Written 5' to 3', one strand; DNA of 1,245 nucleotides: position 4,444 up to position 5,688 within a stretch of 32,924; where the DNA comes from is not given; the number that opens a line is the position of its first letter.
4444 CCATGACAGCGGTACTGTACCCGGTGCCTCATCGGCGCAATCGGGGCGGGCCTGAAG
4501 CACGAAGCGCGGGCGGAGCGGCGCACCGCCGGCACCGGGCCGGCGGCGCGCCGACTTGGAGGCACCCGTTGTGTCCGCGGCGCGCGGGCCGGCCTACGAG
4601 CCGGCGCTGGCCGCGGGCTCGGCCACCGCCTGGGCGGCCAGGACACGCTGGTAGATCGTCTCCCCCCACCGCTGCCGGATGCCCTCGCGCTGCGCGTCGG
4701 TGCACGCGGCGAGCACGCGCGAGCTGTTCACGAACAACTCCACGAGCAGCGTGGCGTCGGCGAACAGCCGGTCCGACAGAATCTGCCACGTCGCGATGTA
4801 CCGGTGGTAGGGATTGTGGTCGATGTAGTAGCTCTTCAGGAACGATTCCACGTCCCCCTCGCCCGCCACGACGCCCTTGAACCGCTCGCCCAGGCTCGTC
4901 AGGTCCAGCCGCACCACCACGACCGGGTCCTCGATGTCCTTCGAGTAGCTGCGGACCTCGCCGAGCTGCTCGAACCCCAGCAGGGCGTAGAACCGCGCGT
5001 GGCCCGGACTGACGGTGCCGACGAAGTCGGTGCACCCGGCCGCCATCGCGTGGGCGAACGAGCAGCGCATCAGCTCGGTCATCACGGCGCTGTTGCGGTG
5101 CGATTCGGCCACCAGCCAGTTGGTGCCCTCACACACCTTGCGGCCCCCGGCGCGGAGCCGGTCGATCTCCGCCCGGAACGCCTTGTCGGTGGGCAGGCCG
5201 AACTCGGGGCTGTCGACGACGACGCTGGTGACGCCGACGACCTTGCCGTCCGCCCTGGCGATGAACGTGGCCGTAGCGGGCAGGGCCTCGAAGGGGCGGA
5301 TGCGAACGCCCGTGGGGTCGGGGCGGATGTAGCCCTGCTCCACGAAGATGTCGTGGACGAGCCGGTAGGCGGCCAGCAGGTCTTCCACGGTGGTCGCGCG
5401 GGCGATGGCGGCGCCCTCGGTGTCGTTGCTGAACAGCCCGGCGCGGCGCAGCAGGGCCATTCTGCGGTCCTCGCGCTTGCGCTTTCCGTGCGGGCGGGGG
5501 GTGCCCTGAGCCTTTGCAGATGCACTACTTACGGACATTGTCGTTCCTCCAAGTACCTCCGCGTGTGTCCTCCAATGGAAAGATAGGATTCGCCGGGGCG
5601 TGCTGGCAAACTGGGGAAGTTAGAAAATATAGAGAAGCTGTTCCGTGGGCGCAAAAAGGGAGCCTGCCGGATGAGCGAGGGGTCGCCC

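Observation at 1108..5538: FeeM-like acyltransferase operon with two carboxylate-activating enzymes and an amidohydrolase, next to PEP-CTERM/EPS genes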

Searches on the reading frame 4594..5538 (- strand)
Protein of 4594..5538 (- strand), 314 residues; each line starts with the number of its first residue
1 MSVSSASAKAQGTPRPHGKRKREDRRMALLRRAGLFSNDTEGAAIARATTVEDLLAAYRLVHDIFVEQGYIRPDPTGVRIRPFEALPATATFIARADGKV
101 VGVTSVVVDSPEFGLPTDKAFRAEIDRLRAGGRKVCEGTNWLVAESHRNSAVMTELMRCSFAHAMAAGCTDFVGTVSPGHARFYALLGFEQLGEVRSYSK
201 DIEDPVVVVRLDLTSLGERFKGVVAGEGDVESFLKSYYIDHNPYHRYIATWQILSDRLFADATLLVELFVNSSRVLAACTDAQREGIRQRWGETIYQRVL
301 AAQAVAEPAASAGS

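Call 3: search_protein_families(library=pfam, proteins=[window:4594-5538:-], max_evalue=0.01)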
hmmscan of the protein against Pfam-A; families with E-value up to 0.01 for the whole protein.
window:4594-5538:- (314 aa): 3 families
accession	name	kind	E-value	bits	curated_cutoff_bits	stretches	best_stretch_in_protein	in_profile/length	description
PF21926.2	FeeM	-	7.9e-41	139.9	27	1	56-212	1-158/158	N-acyl amino acid synthase FeeM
PF00583.31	Acetyltransf_1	-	6.2e-07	30.1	20.7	1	71-189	15-116/116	Acetyltransferase (GNAT) family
PF13508.13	Acetyltransf_7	-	6e-05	23.8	27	1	90-191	4-84/84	Acetyltransferase (GNAT) domain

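Call 4: search_protein_families(library=ncbifam, proteins=[window:4594-5538:-], max_evalue=0.01)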
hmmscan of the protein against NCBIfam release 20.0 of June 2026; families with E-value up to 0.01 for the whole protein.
window:4594-5538:- (314 aa): 2 families
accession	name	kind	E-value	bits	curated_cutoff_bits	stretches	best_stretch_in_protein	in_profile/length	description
NF011425.0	PRK14852.1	equivalog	5.7e-30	103.9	1337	1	25-303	8-283/989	hypothetical protein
TIGR04045.1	MSMEG_0567_GNAT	equivalog_domain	0.0051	16.4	68.45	0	138-196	75-134/153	MSMEG_0567/Sll0786 family nitrogen starvation N-acetyltransferase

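Call 10: find_homologous_proteins(query=window:4594-5538:-, max_evalue=0.00001)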
Query window:4594-5538:- (314 aa): 131 proteins with E <= 0.00001 among 7636 candidates; the best 120 are listed.
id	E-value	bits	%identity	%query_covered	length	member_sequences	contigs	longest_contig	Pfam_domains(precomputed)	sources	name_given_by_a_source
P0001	1.0e-204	696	100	100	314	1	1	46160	PF21926.3,PF00583.32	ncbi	-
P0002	1.3e-138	479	73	90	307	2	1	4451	PF21926.3,PF00583.32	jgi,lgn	jgi:hypothetical protein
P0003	1.0e-131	456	71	89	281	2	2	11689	PF21926.3,PF00583.32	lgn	-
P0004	6.2e-131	454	72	92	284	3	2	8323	PF21926.3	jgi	-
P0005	6.9e-131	454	67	93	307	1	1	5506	PF21926.3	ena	-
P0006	5.8e-127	441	68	88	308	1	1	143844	PF21926.3,PF00583.32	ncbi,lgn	-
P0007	1.4e-126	440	63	95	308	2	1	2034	PF21926.3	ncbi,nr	ncbi:MAG: hypothetical protein KAV00_11670 [Phycisphaerae bacterium]|nr:hypothetical protein [Phycis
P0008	2.6e-126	439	65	97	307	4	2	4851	PF21926.3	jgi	jgi:hypothetical protein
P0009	9.0e-124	430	65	91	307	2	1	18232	PF21926.3,PF00583.32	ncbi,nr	ncbi:MAG: GNAT family N-acetyltransferase [Planctomycetota bacterium]|nr:GNAT family N-acetyltransfe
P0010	4.5e-123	428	65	89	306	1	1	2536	PF21926.3,PF00583.32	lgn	-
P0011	9.0e-122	424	64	93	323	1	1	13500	PF21926.3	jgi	jgi:hypothetical protein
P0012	5.0e-121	421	65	91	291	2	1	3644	PF21926.3,PF00583.32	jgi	jgi:predicted N-acetyltransferase YhbS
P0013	6.8e-121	421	65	88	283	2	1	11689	PF21926.3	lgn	-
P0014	3.5e-120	419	64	92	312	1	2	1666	PF21926.3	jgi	jgi:hypothetical protein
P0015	4.8e-120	418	68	88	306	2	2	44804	PF21926.3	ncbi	ncbi:MAG: N-acyl amino acid synthase FeeM domain-containing protein [Phycisphaerae bacterium]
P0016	8.1e-120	417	63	94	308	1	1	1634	PF21926.3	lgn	-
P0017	8.3e-120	417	63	96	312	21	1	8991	PF21926.3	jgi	-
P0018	1.1e-119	417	64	89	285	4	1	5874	PF21926.3,PF00583.32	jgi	-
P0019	2.1e-119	416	69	90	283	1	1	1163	PF21926.3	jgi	jgi:hypothetical protein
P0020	8.6e-119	414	65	89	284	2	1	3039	PF21926.3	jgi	jgi:hypothetical protein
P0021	1.2e-118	414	63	91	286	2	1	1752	PF21926.3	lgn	-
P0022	4.2e-118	412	60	95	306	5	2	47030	PF21926.3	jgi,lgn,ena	-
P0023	5.4e-118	411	62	90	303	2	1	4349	PF21926.3,PF00583.32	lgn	-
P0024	9.6e-118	411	63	90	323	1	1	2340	PF21926.3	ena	-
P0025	4.5e-117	408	66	87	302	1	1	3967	PF21926.3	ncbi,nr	ncbi:MAG TPA: hypothetical protein ENL03_04260, partial [Phycisphaerae bacterium]|nr:hypothetical pr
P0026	1.7e-115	403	63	89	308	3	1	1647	PF21926.3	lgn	-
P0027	1.2e-114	400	61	93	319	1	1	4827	PF21926.3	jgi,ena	-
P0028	2.5e-112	393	61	90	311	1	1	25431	PF13508.14,PF21926.3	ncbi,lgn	-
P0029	3.6e-111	389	65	87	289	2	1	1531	PF21926.3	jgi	-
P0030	8.4e-110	385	61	91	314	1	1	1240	PF21926.3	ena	-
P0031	2.2e-109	383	56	100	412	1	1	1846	PF13508.14,PF21926.3,PF00583.32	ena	-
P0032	4.6e-109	382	58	93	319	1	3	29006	PF21926.3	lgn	-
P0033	5.3e-109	382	61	91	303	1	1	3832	PF21926.3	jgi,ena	-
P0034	5.8e-107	375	59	90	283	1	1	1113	PF21926.3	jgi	jgi:hypothetical protein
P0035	7.0e-105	368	60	89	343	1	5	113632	PF21926.3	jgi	-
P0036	1.2e-104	368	56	93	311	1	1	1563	PF21926.3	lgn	-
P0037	7.5e-104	365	56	90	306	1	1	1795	PF21926.3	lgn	-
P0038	1.6e-103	364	58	95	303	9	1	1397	PF21926.3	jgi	-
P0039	2.5e-103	363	56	97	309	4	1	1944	PF21926.3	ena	-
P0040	4.9e-103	362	58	88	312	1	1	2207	PF21926.3,PF00583.32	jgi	-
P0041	2.0e-102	360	54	98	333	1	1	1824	PF21926.3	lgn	-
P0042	9.4e-102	358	61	87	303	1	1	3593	PF21926.3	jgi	jgi:hypothetical protein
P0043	4.1e-101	356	59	89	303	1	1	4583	PF21926.3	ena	-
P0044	3.3e-97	343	58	87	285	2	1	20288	PF21926.3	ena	-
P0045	4.8e-97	343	54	89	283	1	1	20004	PF21926.3,PF00583.32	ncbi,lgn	-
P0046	5.9e-97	342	54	91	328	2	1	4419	PF21926.3,PF00583.32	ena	-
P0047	1.3e-95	338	54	95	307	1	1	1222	PF21926.3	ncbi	-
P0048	4.0e-95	336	54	93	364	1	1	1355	PF21926.3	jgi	jgi:hypothetical protein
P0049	1.3e-94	335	54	89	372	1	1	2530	PF21926.3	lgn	-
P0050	2.3e-94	334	54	89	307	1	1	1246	PF13508.14,PF21926.3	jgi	jgi:GNAT superfamily N-acetyltransferase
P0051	4.1e-94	333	52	95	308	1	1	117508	PF21926.3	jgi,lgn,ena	-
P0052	8.3e-94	332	54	95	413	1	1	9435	PF13508.14,PF21926.3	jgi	jgi:ribosomal protein S18 acetylase RimI-like enzyme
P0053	2.8e-92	327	52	92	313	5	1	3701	PF21926.3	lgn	-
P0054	4.2e-92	326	53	92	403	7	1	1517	PF21926.3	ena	-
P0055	8.5e-92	325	54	91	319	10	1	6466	PF21926.3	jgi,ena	-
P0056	1.2e-91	325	50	95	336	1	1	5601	PF21926.3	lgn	-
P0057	3.5e-91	323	52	91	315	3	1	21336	PF21926.3,PF00583.32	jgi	jgi:hypothetical protein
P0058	7.5e-91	322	52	93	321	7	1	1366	PF21926.3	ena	-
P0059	1.3e-90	322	51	93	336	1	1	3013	PF21926.3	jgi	-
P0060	2.6e-90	321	52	91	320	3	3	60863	PF21926.3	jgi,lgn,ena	jgi:hypothetical protein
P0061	1.9e-89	318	52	93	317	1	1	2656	PF21926.3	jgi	jgi:ribosomal protein S18 acetylase RimI-like enzyme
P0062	4.9e-89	316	50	95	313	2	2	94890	PF21926.3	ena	-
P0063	5.5e-89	316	51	92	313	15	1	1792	PF21926.3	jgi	-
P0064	1.1e-88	315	55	90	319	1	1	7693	PF21926.3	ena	-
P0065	1.7e-87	311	50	94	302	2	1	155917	PF21926.3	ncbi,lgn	-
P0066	2.3e-87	311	51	89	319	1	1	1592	PF21926.3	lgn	-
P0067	3.5e-87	310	52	87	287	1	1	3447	PF21926.3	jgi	jgi:hypothetical protein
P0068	8.4e-87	309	51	93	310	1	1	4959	PF21926.3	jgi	jgi:hypothetical protein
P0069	1.2e-86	309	52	91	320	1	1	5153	PF21926.3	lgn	-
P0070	1.2e-86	309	52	89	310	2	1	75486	PF21926.3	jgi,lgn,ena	-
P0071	2.0e-86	308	49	94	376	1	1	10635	PF21926.3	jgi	jgi:hypothetical protein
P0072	3.2e-86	307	49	92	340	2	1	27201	PF21926.3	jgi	-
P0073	6.3e-86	306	50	95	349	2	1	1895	PF21926.3,PF00583.32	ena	-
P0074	1.1e-85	305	49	93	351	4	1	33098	PF21926.3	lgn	-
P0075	2.0e-85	305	49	90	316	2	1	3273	PF21926.3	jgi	jgi:hypothetical protein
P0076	3.7e-85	304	53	86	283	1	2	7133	PF21926.3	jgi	jgi:hypothetical protein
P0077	3.8e-85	304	51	89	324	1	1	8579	PF13508.14,PF21926.3,PF00583.32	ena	-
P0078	4.2e-85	303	48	96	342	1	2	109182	PF21926.3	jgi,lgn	-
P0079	4.5e-85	303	52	92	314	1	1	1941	PF13508.14,PF21926.3,PF00583.32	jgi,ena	-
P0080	4.8e-85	303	50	91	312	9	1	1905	PF21926.3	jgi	-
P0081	1.5e-84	302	51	91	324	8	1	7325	PF13508.14,PF21926.3,PF00583.32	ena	-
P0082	2.1e-84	301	47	94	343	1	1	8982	PF21926.3,PF00583.32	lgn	-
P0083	4.9e-84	300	50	89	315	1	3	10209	PF13508.14,PF21926.3,PF00583.32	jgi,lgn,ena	-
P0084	5.9e-84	300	52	90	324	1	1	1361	PF13508.14,PF21926.3,PF00583.32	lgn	-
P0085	9.6e-83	296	51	89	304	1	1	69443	PF21926.3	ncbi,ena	-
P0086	9.9e-83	296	48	91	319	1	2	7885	PF21926.3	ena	-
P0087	2.6e-82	294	48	96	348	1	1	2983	PF21926.3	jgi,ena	-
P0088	7.1e-82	293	47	96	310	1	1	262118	PF21926.3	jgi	jgi:N-acyl amino acid synthase FeeM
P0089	1.3e-81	292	52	93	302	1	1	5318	PF21926.3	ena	-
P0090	4.1e-81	290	51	89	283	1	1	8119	PF13508.14,PF21926.3,PF00583.32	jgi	jgi:GNAT superfamily N-acetyltransferase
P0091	4.5e-81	290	48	91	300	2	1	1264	PF21926.3,PF00583.32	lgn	-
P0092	1.2e-80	289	48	87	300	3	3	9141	PF21926.3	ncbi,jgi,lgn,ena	jgi:hypothetical protein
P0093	1.7e-80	288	50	91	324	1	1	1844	PF13508.14,PF21926.3,PF00583.32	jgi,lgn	-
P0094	2.0e-80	288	49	86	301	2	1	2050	PF21926.3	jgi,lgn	jgi:hypothetical protein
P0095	3.1e-80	287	49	88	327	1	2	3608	PF21926.3,PF00583.32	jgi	-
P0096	3.7e-80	287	49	89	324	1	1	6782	PF13508.14,PF21926.3,PF00583.32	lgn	-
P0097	3.9e-80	287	47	91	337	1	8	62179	PF21926.3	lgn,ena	-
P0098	1.1e-79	286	47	91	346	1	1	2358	PF21926.3,PF00583.32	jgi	-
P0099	3.4e-79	284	46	96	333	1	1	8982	PF21926.3,PF00583.32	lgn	-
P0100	4.9e-79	284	49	89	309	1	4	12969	PF21926.3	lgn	-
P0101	7.5e-79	283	45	98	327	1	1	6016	PF21926.3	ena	-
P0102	3.8e-78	281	47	93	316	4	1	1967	PF21926.3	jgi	-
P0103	5.6e-78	280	49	86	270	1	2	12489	PF21926.3,PF00583.32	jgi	-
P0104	8.9e-78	279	59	71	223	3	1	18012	PF13673.14,PF13508.14,PF21926.3,PF00583.32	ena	-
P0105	3.5e-77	277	47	89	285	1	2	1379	PF21926.3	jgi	jgi:hypothetical protein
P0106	3.2e-76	274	48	89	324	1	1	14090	PF13508.14,PF21926.3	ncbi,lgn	-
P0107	2.2e-75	272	49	83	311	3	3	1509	PF13508.14,PF21926.3,PF00583.32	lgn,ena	-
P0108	3.8e-75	271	48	88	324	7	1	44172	PF13508.14,PF21926.3,PF00583.32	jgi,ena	-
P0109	1.1e-74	269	46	95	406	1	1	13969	PF21926.3,PF00583.32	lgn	-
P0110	9.0e-74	266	48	88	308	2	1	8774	PF21926.3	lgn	-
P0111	1.0e-73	266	60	61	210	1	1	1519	PF21926.3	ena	-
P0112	7.4e-73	263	45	92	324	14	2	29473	PF13508.14,PF21926.3,PF00583.32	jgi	jgi:ribosomal protein S18 acetylase RimI-like enzyme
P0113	9.2e-73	263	43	95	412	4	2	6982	PF21926.3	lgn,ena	-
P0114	1.0e-72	263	47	95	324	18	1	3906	PF13508.14,PF21926.3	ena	-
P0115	1.6e-72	262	46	90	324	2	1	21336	PF13508.14,PF21926.3,PF00583.32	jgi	jgi:ribosomal protein S18 acetylase RimI-like enzyme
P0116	2.1e-72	262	47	91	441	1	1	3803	PF21926.3,PF00583.32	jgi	-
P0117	2.2e-72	262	45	92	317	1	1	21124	PF21926.3,PF00583.32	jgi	-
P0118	8.6e-72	260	44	93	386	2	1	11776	PF13508.14,PF21926.3,PF00583.32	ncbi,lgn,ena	-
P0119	3.2e-71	258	46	88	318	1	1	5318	PF21926.3,PF00583.32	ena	-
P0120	6.4e-71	257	46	92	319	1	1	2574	PF21926.3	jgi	jgi:ribosomal protein S18 acetylase RimI-like enzyme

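Call 11: find_encoding_contigs(protein=P0006, flank=8000, max_places=1)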
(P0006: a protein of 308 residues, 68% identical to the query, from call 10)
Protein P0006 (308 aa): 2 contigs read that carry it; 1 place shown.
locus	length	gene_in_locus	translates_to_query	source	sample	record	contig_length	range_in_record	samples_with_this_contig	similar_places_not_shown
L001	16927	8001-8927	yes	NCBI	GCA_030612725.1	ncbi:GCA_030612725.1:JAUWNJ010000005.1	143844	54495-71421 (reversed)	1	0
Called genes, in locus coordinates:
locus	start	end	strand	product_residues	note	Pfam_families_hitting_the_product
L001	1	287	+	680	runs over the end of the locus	PF13188:PAS_8 (weak), PF08448:PAS_4, PF13426:PAS_9 (weak), PF00989:PAS, PF08448:PAS_4, PF13426:PAS_9, PF08447:PAS_3 (weak), PF00196:GerE, +1 more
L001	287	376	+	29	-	-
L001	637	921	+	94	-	PF00196:GerE, PF08281:Sigma70_r4_2 (weak)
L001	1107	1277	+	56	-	-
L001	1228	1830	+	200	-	-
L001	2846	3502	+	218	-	PF02397:Bac_transf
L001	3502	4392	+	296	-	-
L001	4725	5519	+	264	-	-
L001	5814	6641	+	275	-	-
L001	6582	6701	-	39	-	-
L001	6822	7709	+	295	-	-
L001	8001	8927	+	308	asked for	PF00583:Acetyltransf_1 (weak), PF21926:FeeM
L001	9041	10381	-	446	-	-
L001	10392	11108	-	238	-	PF00005:ABC_tran, PF02463:SMC_N (faint), PF13304:AAA_21 (faint)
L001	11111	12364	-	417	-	PF02687:FtsX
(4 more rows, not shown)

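Call 12: find_encoding_contigs(protein=P0088, flank=8000, max_places=1)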
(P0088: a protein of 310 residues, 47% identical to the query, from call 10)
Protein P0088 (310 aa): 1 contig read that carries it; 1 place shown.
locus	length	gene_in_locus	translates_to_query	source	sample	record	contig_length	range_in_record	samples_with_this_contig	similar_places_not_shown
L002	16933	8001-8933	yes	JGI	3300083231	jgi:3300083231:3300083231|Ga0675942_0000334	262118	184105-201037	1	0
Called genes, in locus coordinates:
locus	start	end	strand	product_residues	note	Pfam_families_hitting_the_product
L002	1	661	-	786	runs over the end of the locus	PF08531:Bac_rhamnosid_N, PF17389:Bac_rhamnosid6H, PF17390:Bac_rhamnosid_C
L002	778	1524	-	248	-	PF00005:ABC_tran, PF13304:AAA_21 (faint)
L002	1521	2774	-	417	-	PF12704:MacB_PCD, PF02687:FtsX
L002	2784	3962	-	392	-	PF25919:BSH_CusB (faint), PF25917:BSH_RND (weak), PF25973:BSH_CzcB (weak), PF25881:HH_YBHG, PF25954:Beta-barrel_RND_2, PF25975:CzcB_C (weak), PF25989:YknX_C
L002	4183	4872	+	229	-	-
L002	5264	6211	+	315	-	PF00158:Sigma54_activat, PF14532:Sigma54_activ_2, PF07728:AAA_5, PF25601:AAA_lid_14, PF02954:HTH_8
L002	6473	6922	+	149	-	-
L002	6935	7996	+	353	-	PF21926:FeeM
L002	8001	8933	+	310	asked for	PF21926:FeeM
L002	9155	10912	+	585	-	PF21926:FeeM, PF13508:Acetyltransf_7 (faint), PF21926:FeeM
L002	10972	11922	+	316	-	PF04909:Amidohydro_2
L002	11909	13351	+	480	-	-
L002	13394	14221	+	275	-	PF00899:ThiF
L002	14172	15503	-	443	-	-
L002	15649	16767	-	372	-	-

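Call 13: find_encoding_contigs(protein=P0051, flank=8000, max_places=1)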
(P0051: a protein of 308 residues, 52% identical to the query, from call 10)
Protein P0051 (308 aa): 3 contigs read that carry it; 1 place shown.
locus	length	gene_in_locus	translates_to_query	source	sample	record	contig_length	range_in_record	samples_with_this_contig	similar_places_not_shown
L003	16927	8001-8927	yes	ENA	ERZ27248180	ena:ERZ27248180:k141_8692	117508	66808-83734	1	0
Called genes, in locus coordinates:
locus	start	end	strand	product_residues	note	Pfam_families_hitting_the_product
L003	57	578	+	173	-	PF00156:Pribosyltran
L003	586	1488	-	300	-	PF04055:Radical_SAM (faint)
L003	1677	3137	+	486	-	PF00749:tRNA-synt_1c, PF19269:Anticodon_2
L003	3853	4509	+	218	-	PF02397:Bac_transf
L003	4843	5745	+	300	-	-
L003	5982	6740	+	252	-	-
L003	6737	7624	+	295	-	-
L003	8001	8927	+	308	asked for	PF21926:FeeM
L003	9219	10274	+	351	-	PF01208:URO-D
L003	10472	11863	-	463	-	PF00291:PALP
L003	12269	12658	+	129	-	PF00376:MerR (weak), PF13411:MerR_1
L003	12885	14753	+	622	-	PF01514:YscJ_FliF, PF14841:FliG_M, PF14842:FliG_N (weak), PF01706:FliG_C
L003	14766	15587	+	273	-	PF02108:FliH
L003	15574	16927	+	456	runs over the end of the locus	PF00006:ATP-synt_ab, PF18269:T3SS_ATPase_C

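Call 48: search_solved_structures(query=window:4594-5538:-, max_evalue=1, show_alignments=1)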
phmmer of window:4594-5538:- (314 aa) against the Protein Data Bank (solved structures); distinct sequences matched with E-value up to 1: 2.
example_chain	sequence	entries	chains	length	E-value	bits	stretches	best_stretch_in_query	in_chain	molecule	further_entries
2g0b_A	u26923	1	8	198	1.1e-06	31.2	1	55-205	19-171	FeeM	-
4gvb_B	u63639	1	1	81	0.22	13.7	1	205-264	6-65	KP6 killer toxin subunit beta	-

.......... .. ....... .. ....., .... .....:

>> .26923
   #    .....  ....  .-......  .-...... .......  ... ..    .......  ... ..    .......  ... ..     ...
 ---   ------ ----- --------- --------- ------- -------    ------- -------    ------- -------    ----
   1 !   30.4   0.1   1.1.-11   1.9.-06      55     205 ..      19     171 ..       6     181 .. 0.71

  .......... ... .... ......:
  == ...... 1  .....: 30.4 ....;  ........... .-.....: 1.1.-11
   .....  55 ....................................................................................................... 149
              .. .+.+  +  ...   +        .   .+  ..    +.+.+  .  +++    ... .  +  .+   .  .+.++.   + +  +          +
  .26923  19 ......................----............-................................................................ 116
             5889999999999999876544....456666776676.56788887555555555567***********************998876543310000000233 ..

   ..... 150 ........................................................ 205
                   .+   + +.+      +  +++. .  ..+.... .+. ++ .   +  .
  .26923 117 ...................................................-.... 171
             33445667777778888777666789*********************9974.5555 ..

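Call 90: predict_structure(alignment_id=A3)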
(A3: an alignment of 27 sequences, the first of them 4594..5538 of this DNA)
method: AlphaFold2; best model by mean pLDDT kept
length: 314 residues; sequences in the alignment: 27
mean_pLDDT: 88.5   pTM: 0.85
mean pLDDT of the five models: 88.5, 88.0, 86.9, 86.4, 85.9
residues with pLDDT >= 90: 222; 70-90: 57; 50-70: 15; < 50: 20
segments of 3 or more residues with pLDDT < 50: 1-16, 311-314
pLDDT, mean of each block of 10 residues (from residue 1): 34 47 73 80 97 98 95 95 96 98 98 94 97 97 95 96 97 95 92 91 93 88 76 88 96 97 97 94 96 97 73 46
secondary structure, 60 per line:
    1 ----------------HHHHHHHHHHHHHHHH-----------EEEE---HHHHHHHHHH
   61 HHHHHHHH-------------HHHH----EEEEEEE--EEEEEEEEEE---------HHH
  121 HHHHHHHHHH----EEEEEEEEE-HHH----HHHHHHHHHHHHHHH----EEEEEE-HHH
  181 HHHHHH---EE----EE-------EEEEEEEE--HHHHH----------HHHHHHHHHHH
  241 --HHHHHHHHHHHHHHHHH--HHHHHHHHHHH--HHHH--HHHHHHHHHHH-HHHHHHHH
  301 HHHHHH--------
elements in order: H17-32 E44-47 H51-68 H82-85 E90-96 E99-108 H118-130 E135-143 H152-166 E171-176 H178-186 E205-212 H215-219 H230-240 H243-259 H262-272 H275-278 H281-291 H293-306

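Call 94: fold_search(model_id=the predicted structure, library=pdb)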
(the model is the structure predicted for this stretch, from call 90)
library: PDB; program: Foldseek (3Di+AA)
matches with E <= 10: 1149; with E <= 0.001: 382
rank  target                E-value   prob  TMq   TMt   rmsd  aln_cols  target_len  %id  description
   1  2g0b_D                2.8e-10  1.00  0.48  0.81   2.9       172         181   22  The structure of FeeM, an N-acyl amino acid synthase from uncultured soil microbes (released 2006-09-26)
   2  2g0b_A                4.9e-10  1.00  0.48  0.79   3.1       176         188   22  The structure of FeeM, an N-acyl amino acid synthase from uncultured soil microbes (released 2006-09-26)
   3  2g0b_C                6.3e-10  1.00  0.47  0.79   3.4       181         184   22  The structure of FeeM, an N-acyl amino acid synthase from uncultured soil microbes (released 2006-09-26)
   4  2g0b_B                1.3e-09  1.00  0.48  0.78   2.9       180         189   20  The structure of FeeM, an N-acyl amino acid synthase from uncultured soil microbes (released 2006-09-26)
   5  2g0b_H                1.3e-09  1.00  0.45  0.81   3.1       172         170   23  The structure of FeeM, an N-acyl amino acid synthase from uncultured soil microbes (released 2006-09-26)
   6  2g0b_G                2.3e-09  1.00  0.46  0.80   3.6       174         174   24  The structure of FeeM, an N-acyl amino acid synthase from uncultured soil microbes (released 2006-09-26)
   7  5w8e                  3.0e-08  1.00  0.43  0.61   9.8       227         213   18  The structure of a CoA-dependent acyl-homoserine lactone synthase, BjaI, with the adduct of SAH and IV-CoA (released 2017-08-23)
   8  5w8g                  4.1e-08  1.00  0.43  0.60   9.5       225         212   19  The structure of a COA-dependent acyl-homoserine lactone synthase, BjaI, with SAH (released 2017-08-23)
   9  5w8c                  5.7e-08  1.00  0.43  0.61   9.1       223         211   18  The structure of a COA-dependent acyl-homoserine lactone synthase, BjaI, with MTA and isovaleryl-CoA (released 2017-08-23)
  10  5w8a                  7.1e-08  1.00  0.42  0.60   9.2       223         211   18  The structure of a COA-dependent acyl-homoserine lactone synthase, BjaI, with SAM and isopentyl-CoA (released 2017-08-23)
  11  6wns                  2.2e-07  1.00  0.41  0.62   5.3       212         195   18  The structure of a CoA-dependent acyl-homoserine lactone synthase, MesI (released 2020-05-13)
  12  8zt3_A                2.0e-06  1.00  0.34  0.59   5.6       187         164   18  N-acetyltransferase SbzI in the biosynthesis of altemicidin (released 2025-02-05)
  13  2bsw                  2.1e-06  1.00  0.36  0.73   5.1       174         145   14  Crystal structure of a glyphosate-N-acetyltransferase obtained by DNA shuffling. (released 2005-06-08)
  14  2j8m_A                3.0e-06  1.00  0.39  0.67   6.3       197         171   19  Structure of P. aeruginosa acetyltransferase PA4866 (released 2007-02-06)
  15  8zt4_B                4.1e-06  1.00  0.35  0.43   6.7       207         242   19  Complex structure of N-acetyltransferase SbzI and carrier protein SbzG in the biosynthesis of altemicidin (released 2025-02-05)
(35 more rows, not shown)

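Call 96: list_cluster_members(proteins=[P0001, P0121, P0226, P0451])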
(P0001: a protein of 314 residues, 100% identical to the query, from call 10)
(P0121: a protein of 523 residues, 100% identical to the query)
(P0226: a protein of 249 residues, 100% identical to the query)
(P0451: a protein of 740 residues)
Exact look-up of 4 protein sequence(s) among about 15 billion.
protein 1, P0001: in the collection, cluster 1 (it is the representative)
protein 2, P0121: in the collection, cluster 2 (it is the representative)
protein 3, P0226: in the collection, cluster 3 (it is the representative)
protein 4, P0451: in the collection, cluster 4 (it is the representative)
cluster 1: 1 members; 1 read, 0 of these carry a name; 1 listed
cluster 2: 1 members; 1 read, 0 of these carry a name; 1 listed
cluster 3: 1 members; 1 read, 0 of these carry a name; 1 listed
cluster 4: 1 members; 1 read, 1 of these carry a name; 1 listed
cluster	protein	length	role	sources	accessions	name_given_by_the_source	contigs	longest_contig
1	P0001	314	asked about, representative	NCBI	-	-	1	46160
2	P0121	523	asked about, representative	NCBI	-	-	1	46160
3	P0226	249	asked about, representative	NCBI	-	-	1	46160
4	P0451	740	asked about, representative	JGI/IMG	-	phenylacetate-CoA ligase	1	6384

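Call 99: search_protein_families(library=padloc, proteins=[window:4594-5538:-], max_evalue=0.001)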
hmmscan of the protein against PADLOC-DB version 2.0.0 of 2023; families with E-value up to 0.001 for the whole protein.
window:4594-5538:- (314 aa): 0 families
